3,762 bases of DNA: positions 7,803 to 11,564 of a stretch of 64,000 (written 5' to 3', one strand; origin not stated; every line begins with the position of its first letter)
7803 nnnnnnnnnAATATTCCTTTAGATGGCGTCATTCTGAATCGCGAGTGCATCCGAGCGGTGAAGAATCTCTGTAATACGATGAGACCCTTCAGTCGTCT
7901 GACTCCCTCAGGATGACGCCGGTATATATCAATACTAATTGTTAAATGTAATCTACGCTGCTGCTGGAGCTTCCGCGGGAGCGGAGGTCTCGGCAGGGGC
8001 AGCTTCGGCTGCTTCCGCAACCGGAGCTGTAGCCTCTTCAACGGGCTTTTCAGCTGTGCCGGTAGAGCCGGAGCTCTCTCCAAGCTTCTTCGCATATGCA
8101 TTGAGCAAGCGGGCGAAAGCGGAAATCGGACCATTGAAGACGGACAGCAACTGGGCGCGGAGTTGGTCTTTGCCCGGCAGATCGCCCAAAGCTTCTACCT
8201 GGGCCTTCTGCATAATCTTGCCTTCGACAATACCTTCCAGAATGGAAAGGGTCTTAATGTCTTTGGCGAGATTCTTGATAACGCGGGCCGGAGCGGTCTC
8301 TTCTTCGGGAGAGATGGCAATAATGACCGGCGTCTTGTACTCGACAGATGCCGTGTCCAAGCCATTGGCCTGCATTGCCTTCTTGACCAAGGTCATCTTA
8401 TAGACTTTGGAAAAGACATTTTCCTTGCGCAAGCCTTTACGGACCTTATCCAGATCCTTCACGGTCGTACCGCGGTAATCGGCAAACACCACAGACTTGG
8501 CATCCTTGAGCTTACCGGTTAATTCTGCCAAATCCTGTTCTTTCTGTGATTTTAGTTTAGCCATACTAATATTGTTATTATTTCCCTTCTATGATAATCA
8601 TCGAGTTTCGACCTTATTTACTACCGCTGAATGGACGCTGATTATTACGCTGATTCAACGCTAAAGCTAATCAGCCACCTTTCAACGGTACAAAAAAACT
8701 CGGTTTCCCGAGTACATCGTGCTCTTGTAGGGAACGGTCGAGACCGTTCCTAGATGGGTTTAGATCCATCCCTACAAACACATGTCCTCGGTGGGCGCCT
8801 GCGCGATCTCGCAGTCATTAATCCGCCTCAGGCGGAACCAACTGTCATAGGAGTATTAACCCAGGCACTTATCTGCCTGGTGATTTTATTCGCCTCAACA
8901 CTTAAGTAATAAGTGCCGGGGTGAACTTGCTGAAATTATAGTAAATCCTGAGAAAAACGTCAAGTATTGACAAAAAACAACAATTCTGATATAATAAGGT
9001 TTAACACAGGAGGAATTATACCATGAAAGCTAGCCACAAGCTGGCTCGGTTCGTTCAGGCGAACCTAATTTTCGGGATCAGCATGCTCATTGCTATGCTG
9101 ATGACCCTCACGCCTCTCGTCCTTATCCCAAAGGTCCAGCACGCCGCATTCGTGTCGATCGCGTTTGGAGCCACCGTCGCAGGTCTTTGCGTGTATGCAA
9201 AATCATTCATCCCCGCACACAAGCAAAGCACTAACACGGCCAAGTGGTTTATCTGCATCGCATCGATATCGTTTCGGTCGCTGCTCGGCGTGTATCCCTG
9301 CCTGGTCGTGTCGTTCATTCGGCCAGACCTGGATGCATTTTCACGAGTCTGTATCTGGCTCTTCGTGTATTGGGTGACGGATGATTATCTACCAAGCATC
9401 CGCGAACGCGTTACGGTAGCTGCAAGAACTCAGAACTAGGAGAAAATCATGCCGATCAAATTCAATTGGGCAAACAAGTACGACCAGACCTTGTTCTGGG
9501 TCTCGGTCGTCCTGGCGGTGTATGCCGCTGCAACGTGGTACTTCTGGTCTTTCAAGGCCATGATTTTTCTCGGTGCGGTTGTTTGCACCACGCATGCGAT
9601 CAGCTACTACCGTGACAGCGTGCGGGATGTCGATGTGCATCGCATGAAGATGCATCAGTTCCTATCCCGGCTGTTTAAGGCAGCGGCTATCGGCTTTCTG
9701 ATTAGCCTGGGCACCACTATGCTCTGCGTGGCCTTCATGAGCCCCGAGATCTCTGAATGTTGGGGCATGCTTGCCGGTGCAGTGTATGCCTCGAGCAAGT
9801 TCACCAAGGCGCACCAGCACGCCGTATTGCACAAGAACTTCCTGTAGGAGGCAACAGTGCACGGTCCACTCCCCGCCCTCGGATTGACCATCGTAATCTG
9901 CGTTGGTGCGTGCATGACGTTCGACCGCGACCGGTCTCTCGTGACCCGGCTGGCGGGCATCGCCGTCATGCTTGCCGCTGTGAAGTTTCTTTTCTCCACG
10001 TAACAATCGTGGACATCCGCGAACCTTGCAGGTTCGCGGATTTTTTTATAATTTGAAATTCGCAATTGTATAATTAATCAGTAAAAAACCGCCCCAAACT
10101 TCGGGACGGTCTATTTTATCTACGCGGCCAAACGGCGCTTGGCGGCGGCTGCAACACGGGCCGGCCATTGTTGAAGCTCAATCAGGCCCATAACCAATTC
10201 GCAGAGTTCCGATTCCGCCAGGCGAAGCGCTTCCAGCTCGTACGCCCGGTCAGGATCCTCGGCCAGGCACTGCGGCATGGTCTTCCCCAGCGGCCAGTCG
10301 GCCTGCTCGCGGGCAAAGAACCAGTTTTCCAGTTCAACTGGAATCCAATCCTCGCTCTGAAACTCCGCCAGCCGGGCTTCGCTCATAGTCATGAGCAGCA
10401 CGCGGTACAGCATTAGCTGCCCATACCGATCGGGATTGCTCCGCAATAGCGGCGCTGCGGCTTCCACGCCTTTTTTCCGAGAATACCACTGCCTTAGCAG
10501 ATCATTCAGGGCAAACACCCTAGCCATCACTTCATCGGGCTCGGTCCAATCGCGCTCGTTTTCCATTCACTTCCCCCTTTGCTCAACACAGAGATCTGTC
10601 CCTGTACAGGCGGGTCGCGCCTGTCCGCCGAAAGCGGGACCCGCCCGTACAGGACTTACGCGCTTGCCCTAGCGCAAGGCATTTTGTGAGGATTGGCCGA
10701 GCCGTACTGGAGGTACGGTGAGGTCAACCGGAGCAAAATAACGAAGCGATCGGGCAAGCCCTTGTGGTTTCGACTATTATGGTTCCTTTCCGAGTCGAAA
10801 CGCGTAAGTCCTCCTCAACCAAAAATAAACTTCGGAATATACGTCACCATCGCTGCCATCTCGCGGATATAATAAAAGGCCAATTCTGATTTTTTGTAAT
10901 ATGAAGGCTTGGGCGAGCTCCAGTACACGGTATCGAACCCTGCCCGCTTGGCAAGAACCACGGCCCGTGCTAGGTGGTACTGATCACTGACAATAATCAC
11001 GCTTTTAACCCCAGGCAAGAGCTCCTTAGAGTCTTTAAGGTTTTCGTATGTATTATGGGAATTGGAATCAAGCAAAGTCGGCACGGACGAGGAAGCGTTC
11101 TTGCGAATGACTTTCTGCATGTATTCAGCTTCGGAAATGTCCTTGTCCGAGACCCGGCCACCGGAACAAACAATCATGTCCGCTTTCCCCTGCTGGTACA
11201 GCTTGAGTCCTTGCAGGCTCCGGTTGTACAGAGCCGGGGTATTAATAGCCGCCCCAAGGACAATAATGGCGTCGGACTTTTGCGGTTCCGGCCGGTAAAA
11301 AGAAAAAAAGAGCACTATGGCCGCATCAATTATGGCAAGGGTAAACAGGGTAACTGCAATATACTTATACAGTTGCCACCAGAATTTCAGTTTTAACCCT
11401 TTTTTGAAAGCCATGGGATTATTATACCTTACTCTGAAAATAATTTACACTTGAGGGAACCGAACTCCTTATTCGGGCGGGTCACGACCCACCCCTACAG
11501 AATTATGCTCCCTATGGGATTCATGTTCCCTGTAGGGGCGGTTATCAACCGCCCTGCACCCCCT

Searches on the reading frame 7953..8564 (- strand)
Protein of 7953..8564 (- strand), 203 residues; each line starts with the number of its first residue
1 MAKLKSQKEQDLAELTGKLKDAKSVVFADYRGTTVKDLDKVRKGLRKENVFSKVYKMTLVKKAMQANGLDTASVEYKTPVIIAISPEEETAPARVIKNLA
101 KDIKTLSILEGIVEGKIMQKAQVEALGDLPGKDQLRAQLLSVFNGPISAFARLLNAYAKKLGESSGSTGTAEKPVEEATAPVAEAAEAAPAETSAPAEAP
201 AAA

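Call 60: search_protein_families(library=pfam, proteins=[window:7953-8564:-], max_evalue=0.001)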
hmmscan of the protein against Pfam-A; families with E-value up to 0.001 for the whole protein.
window:7953-8564:- (203 aa): 1 family
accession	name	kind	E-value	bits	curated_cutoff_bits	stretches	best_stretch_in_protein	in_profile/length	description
PF00466.25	Ribosomal_L10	-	2.7e-17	63.1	22.8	1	5-101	3-100/100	Ribosomal protein L10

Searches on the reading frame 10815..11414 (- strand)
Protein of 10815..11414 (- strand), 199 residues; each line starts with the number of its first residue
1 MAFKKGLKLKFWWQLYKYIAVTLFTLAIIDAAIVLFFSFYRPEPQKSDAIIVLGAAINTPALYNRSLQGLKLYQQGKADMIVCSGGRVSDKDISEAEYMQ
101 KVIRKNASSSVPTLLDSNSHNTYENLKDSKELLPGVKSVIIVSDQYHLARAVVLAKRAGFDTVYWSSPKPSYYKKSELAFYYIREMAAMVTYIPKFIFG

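Call 60: search_protein_families(library=pfam, proteins=[window:10815-11414:-], max_evalue=0.001)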
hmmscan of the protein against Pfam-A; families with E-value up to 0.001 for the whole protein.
window:10815-11414:- (199 aa): 1 family
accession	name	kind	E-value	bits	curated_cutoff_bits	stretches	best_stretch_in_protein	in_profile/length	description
PF02698.23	DUF218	-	1.4e-27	96.7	27.6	1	48-187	1-132/133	DUF218 domain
